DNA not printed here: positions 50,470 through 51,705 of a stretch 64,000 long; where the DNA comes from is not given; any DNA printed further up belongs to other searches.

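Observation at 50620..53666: Candidate lipoamino-acid (glycine/ornithine lipid) biosynthesis pair directly downstream of glyA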

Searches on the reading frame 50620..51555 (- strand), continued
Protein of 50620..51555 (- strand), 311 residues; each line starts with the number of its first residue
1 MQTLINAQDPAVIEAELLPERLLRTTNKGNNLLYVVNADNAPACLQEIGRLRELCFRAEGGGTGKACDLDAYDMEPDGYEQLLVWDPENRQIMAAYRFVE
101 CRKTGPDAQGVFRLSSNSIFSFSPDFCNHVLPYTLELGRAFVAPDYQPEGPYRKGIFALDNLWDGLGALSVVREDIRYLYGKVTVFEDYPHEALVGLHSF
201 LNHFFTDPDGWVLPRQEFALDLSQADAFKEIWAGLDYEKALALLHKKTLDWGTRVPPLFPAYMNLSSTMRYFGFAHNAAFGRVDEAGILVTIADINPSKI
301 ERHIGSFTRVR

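Call 18: find_related_loci(query=A1, collection=metagenome_contigs, flank=5000)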
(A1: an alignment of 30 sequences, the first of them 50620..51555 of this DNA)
Query A1 (311 aa) in metagenome_contigs; peptide patterns used: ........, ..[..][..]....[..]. (x = any residue, [..] = any of these).
600 stretches matched a pattern (row limit reached: there are more); 594 encode a relative of the query (tblastn E <= 1e-3); the best 80 are kept; 80 distinct loci.
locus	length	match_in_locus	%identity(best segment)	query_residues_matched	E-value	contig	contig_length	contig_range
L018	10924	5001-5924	47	1-309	7e-93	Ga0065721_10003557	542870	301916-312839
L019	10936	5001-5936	50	1-311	2e-92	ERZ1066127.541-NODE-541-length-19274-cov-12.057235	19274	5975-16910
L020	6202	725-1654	47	1-311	2e-91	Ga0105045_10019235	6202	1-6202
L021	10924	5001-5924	46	1-309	3e-90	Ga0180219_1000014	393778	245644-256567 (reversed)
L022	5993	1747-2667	46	1-307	2e-89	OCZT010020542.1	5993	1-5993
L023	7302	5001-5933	48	1-311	2e-88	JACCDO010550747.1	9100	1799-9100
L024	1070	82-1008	45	1-309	2e-96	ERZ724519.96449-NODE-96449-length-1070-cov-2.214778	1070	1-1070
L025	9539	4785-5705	45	1-311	2e-88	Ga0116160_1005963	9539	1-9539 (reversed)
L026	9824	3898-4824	47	1-311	3e-88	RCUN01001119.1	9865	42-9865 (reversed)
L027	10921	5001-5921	45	1-309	6e-88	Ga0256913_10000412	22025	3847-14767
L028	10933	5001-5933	46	1-311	7e-88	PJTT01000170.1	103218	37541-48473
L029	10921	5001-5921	47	1-309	1e-87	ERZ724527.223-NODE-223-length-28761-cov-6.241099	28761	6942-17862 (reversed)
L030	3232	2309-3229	47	1-309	1e-88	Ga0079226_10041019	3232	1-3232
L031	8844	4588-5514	43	1-310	4e-87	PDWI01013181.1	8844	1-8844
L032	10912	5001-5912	46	2-306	3e-87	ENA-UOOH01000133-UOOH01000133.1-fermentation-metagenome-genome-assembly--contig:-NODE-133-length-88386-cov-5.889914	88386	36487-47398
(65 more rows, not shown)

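Call 32: search_protein_families(library=ncbifam, alignment_id=A1, max_evalue=0.00001)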
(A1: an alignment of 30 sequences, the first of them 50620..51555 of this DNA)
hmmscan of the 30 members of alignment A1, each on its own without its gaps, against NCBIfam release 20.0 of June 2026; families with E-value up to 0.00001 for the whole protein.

A. member 1, window:50620-51555:- (311 aa): 2 families
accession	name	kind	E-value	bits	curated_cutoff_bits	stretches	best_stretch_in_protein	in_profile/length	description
NF053696.1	GlyAclTfGlsBBct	equivalog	8e-106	353.6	300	1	5-305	3-302/303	glycine N(alpha)-acyltransferase GlsB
NF052615.1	orn_lipid_OlsF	equivalog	2.5e-54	184.8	620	1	3-304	278-569/570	bifunctional ornithine lipid synthase OlsF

B. families by the number of members that match (of 30 scanned): 4 families
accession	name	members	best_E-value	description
NF053696.1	GlyAclTfGlsBBct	30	5e-155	glycine N(alpha)-acyltransferase GlsB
NF052615.1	orn_lipid_OlsF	30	1.1e-64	bifunctional ornithine lipid synthase OlsF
NF052554.1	OrAlActfOlsBRHOCB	8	7.7e-09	L-ornithine N(alpha)-acyltransferase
NF052555.1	OrAlActfOlsBBRUA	7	5.6e-08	l-ornithine N(alpha)-acyltransferase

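Call 36: search_protein_representatives(protein=window:50620-51555:-)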
Query: 311 residues. Proteins with E-value up to 0.001 (for the whole library): 2292; up to 1e-10: 1554; up to 1e-30: 128. The best 150 are listed.
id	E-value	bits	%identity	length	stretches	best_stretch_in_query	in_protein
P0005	1.7e-135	467.6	67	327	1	1-307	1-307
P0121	2.0e-71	257.1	41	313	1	3-309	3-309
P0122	2.2e-68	247.0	42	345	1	4-309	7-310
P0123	4.0e-68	246.2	41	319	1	12-309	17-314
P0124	2.8e-67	243.5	45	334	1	1-303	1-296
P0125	1.9e-66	240.7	40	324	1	11-308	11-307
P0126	2.3e-66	240.4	40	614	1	11-308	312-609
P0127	5.7e-66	239.2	41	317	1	13-304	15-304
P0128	1.5e-65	237.7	39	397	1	11-307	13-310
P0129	1.7e-65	237.6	40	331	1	2-309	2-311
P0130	2.6e-63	230.4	39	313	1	11-307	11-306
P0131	1.5e-62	227.9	42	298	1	5-304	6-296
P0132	8.0e-62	225.5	41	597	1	15-304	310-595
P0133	9.5e-62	225.3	37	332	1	4-309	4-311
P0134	1.4e-61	224.8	49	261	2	2-184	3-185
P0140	2.8e-55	204.0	35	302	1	4-303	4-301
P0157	2.9e-48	180.9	34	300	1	1-303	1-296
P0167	1.7e-45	171.9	33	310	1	20-304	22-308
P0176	9.3e-44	166.2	32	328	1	12-307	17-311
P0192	2.5e-41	158.2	33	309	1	1-301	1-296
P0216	3.6e-35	137.9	33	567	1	4-306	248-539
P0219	4.1e-34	134.5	32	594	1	9-304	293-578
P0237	4.6e-32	127.7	33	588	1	3-305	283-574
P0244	7.1e-31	123.8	34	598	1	9-304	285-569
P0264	2.6e-29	118.7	31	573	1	4-305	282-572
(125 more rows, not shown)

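Call 37: search_protein_families(library=ncbifam, proteins=[P0121, P0122, P0123, P0124, P0125, P0126, P0127, P0129, P0132, P0133], max_evalue=1e-10)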
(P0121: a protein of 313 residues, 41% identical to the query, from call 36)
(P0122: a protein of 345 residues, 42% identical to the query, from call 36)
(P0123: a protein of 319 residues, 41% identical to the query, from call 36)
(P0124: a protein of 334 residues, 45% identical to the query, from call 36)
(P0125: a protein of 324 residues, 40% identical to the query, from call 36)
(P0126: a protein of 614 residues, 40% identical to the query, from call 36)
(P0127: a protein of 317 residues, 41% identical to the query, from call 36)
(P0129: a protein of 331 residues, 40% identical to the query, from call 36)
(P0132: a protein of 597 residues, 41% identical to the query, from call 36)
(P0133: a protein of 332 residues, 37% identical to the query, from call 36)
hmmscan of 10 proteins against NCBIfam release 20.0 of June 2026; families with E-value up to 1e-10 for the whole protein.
P0121 (313 aa): 2 families
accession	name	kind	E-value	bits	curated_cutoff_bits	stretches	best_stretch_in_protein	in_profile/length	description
NF053696.1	GlyAclTfGlsBBct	equivalog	2.8e-122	407.6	300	1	4-306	2-303/303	glycine N(alpha)-acyltransferase GlsB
NF052615.1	orn_lipid_OlsF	equivalog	1.8e-60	205.1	620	1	4-305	279-570/570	bifunctional ornithine lipid synthase OlsF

P0122 (345 aa): 2 families
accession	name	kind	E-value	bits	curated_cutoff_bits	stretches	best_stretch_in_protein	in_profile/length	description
NF053696.1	GlyAclTfGlsBBct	equivalog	5.3e-114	380.4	300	1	6-307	1-303/303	glycine N(alpha)-acyltransferase GlsB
NF052615.1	orn_lipid_OlsF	equivalog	2.8e-55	187.9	620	1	3-305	275-569/570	bifunctional ornithine lipid synthase OlsF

P0123 (319 aa): 2 families
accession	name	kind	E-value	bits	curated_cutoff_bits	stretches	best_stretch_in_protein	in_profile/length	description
NF053696.1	GlyAclTfGlsBBct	equivalog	1.1e-113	379.4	300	1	8-309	1-301/303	glycine N(alpha)-acyltransferase GlsB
NF052615.1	orn_lipid_OlsF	equivalog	6.3e-57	193.4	620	1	6-309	276-569/570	bifunctional ornithine lipid synthase OlsF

P0124 (334 aa): 2 families
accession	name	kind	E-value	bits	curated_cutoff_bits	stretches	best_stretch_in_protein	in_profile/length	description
NF053696.1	GlyAclTfGlsBBct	equivalog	1.3e-129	431.6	300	1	4-296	2-300/303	glycine N(alpha)-acyltransferase GlsB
NF052615.1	orn_lipid_OlsF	equivalog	1.3e-56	192.3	620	1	2-297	277-569/570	bifunctional ornithine lipid synthase OlsF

P0125 (324 aa): 2 families
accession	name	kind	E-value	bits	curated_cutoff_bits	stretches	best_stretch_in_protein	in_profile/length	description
NF053696.1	GlyAclTfGlsBBct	equivalog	2.4e-146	486.6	300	1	4-305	2-303/303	glycine N(alpha)-acyltransferase GlsB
NF052615.1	orn_lipid_OlsF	equivalog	6.6e-62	209.8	620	1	2-303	277-569/570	bifunctional ornithine lipid synthase OlsF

P0126 (614 aa): 3 families
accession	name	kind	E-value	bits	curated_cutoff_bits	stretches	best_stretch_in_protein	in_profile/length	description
NF053696.1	GlyAclTfGlsBBct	equivalog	1e-135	451.7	300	1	305-607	2-303/303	glycine N(alpha)-acyltransferase GlsB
NF052615.1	orn_lipid_OlsF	equivalog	6.7e-119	398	620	1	8-605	2-569/570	bifunctional ornithine lipid synthase OlsF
NF053697.1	LyGlyAclTfGlsABct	equivalog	2.8e-107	357.9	260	1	8-270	2-267/267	lyso-glycine lipid O-acyltransferase GlsA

P0127 (317 aa): 2 families
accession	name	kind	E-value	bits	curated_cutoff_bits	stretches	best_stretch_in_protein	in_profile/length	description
NF053696.1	GlyAclTfGlsBBct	equivalog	3.7e-117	390.8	300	1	6-305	2-302/303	glycine N(alpha)-acyltransferase GlsB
NF052615.1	orn_lipid_OlsF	equivalog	7.8e-57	193.1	620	1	4-304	277-569/570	bifunctional ornithine lipid synthase OlsF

P0129 (331 aa): 2 families
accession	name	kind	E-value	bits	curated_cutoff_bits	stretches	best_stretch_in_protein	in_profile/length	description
NF053696.1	GlyAclTfGlsBBct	equivalog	2.2e-118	394.8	300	1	4-307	2-302/303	glycine N(alpha)-acyltransferase GlsB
NF052615.1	orn_lipid_OlsF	equivalog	7.2e-59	199.8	620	1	2-305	277-568/570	bifunctional ornithine lipid synthase OlsF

P0132 (597 aa): 3 families
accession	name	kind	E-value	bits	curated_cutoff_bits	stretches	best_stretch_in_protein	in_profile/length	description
NF053696.1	GlyAclTfGlsBBct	equivalog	7.2e-118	393.1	300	1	298-596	1-302/303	glycine N(alpha)-acyltransferase GlsB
NF052615.1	orn_lipid_OlsF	equivalog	3.7e-96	322.9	620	1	4-596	3-570/570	bifunctional ornithine lipid synthase OlsF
NF053697.1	LyGlyAclTfGlsABct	equivalog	6.5e-89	297.7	260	1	3-261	2-263/267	lyso-glycine lipid O-acyltransferase GlsA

P0133 (332 aa): 2 families
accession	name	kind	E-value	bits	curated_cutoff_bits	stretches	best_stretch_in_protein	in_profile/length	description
NF053696.1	GlyAclTfGlsBBct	equivalog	2.7e-117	391.2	300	1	3-308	1-303/303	glycine N(alpha)-acyltransferase GlsB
NF052615.1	orn_lipid_OlsF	equivalog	4e-48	164.4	620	1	2-306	277-569/570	bifunctional ornithine lipid synthase OlsF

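Call 38: search_protein_families(library=ncbifam, proteins=[P0140, P0157, P0167, P0176, P0192, P0216, P0219, P0237, P0244, P0264], max_evalue=1e-10)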
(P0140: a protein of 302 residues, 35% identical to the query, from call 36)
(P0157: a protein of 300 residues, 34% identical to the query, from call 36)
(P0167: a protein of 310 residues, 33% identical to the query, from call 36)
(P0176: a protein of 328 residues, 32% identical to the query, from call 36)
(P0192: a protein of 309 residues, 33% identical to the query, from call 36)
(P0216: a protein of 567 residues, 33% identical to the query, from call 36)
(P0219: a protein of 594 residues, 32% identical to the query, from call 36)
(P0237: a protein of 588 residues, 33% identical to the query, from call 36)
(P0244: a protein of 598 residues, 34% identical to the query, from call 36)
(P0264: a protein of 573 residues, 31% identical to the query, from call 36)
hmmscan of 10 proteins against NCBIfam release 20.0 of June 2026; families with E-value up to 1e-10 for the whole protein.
P0140 (302 aa): 2 families
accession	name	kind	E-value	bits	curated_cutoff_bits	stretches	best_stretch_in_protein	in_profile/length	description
NF053696.1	GlyAclTfGlsBBct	equivalog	1.3e-99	333.1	300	1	3-301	1-300/303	glycine N(alpha)-acyltransferase GlsB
NF052615.1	orn_lipid_OlsF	equivalog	2.5e-56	191.4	620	1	3-300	278-567/570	bifunctional ornithine lipid synthase OlsF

P0157 (300 aa): 2 families
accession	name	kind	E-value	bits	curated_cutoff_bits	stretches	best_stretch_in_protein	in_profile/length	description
NF053696.1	GlyAclTfGlsBBct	equivalog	2.5e-94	315.8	300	1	4-295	2-299/303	glycine N(alpha)-acyltransferase GlsB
NF052615.1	orn_lipid_OlsF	equivalog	4.5e-44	151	620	1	3-296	278-568/570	bifunctional ornithine lipid synthase OlsF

P0167 (310 aa): 2 families
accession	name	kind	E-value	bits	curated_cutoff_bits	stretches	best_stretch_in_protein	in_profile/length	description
NF053696.1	GlyAclTfGlsBBct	equivalog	4.7e-95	318.2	300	1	11-308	8-301/303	glycine N(alpha)-acyltransferase GlsB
NF052615.1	orn_lipid_OlsF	equivalog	2.3e-50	171.8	620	1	10-308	284-569/570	bifunctional ornithine lipid synthase OlsF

P0176 (328 aa): 2 families
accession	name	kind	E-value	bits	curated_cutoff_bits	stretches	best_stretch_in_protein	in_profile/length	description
NF053696.1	GlyAclTfGlsBBct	equivalog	1.3e-90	303.6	300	1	10-309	3-302/303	glycine N(alpha)-acyltransferase GlsB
NF052615.1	orn_lipid_OlsF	equivalog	1.3e-51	175.9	620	1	7-308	277-569/570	bifunctional ornithine lipid synthase OlsF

P0192 (309 aa): 2 families
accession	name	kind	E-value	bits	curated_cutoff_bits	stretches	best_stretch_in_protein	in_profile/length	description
NF053696.1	GlyAclTfGlsBBct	equivalog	5.3e-75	252.3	300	1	5-295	3-297/303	glycine N(alpha)-acyltransferase GlsB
NF052615.1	orn_lipid_OlsF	equivalog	7.2e-59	199.8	620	1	4-299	279-569/570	bifunctional ornithine lipid synthase OlsF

P0216 (567 aa): 5 families
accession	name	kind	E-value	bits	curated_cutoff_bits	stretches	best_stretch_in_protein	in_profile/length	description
NF052615.1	orn_lipid_OlsF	equivalog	5e-174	580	620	1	18-537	42-569/570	bifunctional ornithine lipid synthase OlsF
NF053696.1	GlyAclTfGlsBBct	equivalog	1.8e-61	207.9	300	1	247-537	1-301/303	glycine N(alpha)-acyltransferase GlsB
NF053697.1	LyGlyAclTfGlsABct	equivalog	1.5e-17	63.6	260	1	39-233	58-266/267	lyso-glycine lipid O-acyltransferase GlsA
NF052554.1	OrAlActfOlsBRHOCB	equivalog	3.4e-16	59.8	350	1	308-452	45-191/256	L-ornithine N(alpha)-acyltransferase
NF052555.1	OrAlActfOlsBBRUA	equivalog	8.1e-13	48.5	320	1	295-445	47-199/278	l-ornithine N(alpha)-acyltransferase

P0219 (594 aa): 5 families
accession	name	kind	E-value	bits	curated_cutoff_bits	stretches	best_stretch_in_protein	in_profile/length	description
NF052615.1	orn_lipid_OlsF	equivalog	8.7e-192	638.6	620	1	22-578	13-569/570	bifunctional ornithine lipid synthase OlsF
NF053696.1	GlyAclTfGlsBBct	equivalog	1.2e-65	221.7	300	1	287-578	1-301/303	glycine N(alpha)-acyltransferase GlsB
NF053697.1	LyGlyAclTfGlsABct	equivalog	1.5e-26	93.2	260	1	34-274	22-267/267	lyso-glycine lipid O-acyltransferase GlsA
NF052554.1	OrAlActfOlsBRHOCB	equivalog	2.2e-14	53.8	350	1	347-473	44-169/256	L-ornithine N(alpha)-acyltransferase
NF052555.1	OrAlActfOlsBBRUA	equivalog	2.2e-12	47.1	320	1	336-465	48-178/278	l-ornithine N(alpha)-acyltransferase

P0237 (588 aa): 5 families
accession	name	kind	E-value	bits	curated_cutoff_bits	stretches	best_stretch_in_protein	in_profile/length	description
NF052615.1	orn_lipid_OlsF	equivalog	1.1e-195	651.5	620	1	1-573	1-569/570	bifunctional ornithine lipid synthase OlsF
NF053696.1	GlyAclTfGlsBBct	equivalog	1.5e-57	195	300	1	284-574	2-302/303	glycine N(alpha)-acyltransferase GlsB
NF053697.1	LyGlyAclTfGlsABct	equivalog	7.1e-43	146.7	260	1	2-269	2-266/267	lyso-glycine lipid O-acyltransferase GlsA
NF052555.1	OrAlActfOlsBBRUA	equivalog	1.5e-12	47.6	320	1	344-483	60-200/278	l-ornithine N(alpha)-acyltransferase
NF052554.1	OrAlActfOlsBRHOCB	equivalog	2.6e-12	47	350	1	347-484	48-185/256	L-ornithine N(alpha)-acyltransferase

P0244 (598 aa): 4 families
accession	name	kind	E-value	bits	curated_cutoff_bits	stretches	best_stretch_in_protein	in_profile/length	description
NF052615.1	orn_lipid_OlsF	equivalog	7e-197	655.5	620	1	4-569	2-569/570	bifunctional ornithine lipid synthase OlsF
NF053696.1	GlyAclTfGlsBBct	equivalog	1.4e-51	175.5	300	1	283-570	5-302/303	glycine N(alpha)-acyltransferase GlsB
NF053697.1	LyGlyAclTfGlsABct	equivalog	2e-48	164.9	260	1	3-265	1-266/267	lyso-glycine lipid O-acyltransferase GlsA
NF052554.1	OrAlActfOlsBRHOCB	equivalog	1.2e-15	58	350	1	326-569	25-254/256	L-ornithine N(alpha)-acyltransferase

P0264 (573 aa): 3 families
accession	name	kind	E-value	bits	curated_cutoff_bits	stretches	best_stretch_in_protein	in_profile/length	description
NF052615.1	orn_lipid_OlsF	equivalog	1.6e-237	789.6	620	1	1-571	1-569/570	bifunctional ornithine lipid synthase OlsF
NF053697.1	LyGlyAclTfGlsABct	equivalog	3.1e-50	170.8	260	1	2-265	2-267/267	lyso-glycine lipid O-acyltransferase GlsA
NF053696.1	GlyAclTfGlsBBct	equivalog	7.8e-40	136.8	300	1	282-571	2-301/303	glycine N(alpha)-acyltransferase GlsB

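Call 45: find_encoding_contigs(protein=P0020, flank=6000, max_places=1)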
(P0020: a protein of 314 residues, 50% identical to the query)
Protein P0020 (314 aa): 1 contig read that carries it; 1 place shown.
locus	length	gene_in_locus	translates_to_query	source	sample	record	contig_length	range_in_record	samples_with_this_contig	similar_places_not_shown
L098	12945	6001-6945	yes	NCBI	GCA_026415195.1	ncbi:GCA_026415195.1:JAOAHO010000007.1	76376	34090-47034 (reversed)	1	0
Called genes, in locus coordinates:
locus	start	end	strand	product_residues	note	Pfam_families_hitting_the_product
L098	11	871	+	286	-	-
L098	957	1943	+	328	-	PF01464:SLT (faint)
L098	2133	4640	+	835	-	PF13620:CarboxypepD_reg, PF13715:CarbopepD_reg_2 (weak), PF07715:Plug (faint), PF14905:OMP_b-brl_3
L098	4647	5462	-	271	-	PF01925:TauE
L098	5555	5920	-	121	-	PF00581:Rhodanese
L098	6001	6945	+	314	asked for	PF13444:Acetyltransf_5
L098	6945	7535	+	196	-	PF00009:GTP_EFTU (faint), PF01926:MMR_HSR1, PF02421:FeoB_N (weak), PF03193:RsgA_GTPase (faint), PF00350:Dynamin_N (faint)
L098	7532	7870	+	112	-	-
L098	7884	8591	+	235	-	PF01988:VIT1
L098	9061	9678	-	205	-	-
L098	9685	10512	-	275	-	PF00582:Usp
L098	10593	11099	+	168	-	PF00886:Ribosomal_S16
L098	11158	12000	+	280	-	-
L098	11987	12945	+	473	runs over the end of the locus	PF01564:Spermine_synth (weak)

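Call 46: find_encoding_contigs(protein=P0013, flank=6000, max_places=1)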
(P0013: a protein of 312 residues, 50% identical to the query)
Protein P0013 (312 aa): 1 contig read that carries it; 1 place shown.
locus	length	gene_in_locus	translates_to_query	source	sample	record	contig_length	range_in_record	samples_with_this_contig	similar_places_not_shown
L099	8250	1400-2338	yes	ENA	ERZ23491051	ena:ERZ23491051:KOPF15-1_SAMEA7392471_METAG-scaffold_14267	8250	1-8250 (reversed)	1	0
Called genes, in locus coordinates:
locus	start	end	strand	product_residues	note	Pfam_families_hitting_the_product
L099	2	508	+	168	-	?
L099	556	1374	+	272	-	PF00106:adh_short, PF13561:adh_short_C2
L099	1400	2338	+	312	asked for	PF13444:Acetyltransf_5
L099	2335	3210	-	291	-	PF01882:DUF58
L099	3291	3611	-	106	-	PF00085:Thioredoxin, PF13098:Thioredoxin_2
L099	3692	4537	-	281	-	PF01048:PNP_UDP_1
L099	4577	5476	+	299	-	PF00582:Usp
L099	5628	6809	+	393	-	-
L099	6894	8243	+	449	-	PF01225:Mur_ligase, PF08245:Mur_ligase_M, PF02875:Mur_ligase_C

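Call 47: find_encoding_contigs(protein=P0010, flank=6000, max_places=1)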
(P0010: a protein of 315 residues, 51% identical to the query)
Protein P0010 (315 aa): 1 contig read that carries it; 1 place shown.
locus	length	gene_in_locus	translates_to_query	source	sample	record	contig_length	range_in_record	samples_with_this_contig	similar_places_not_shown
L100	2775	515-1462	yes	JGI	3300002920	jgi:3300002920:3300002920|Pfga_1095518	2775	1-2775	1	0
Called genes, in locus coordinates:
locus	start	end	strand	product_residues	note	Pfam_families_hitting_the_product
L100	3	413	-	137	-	?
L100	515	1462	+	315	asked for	PF13444:Acetyltransf_5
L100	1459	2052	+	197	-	PF03193:RsgA_GTPase (faint), PF01926:MMR_HSR1, PF02421:FeoB_N (weak), PF00350:Dynamin_N (faint)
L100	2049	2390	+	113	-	-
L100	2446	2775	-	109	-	?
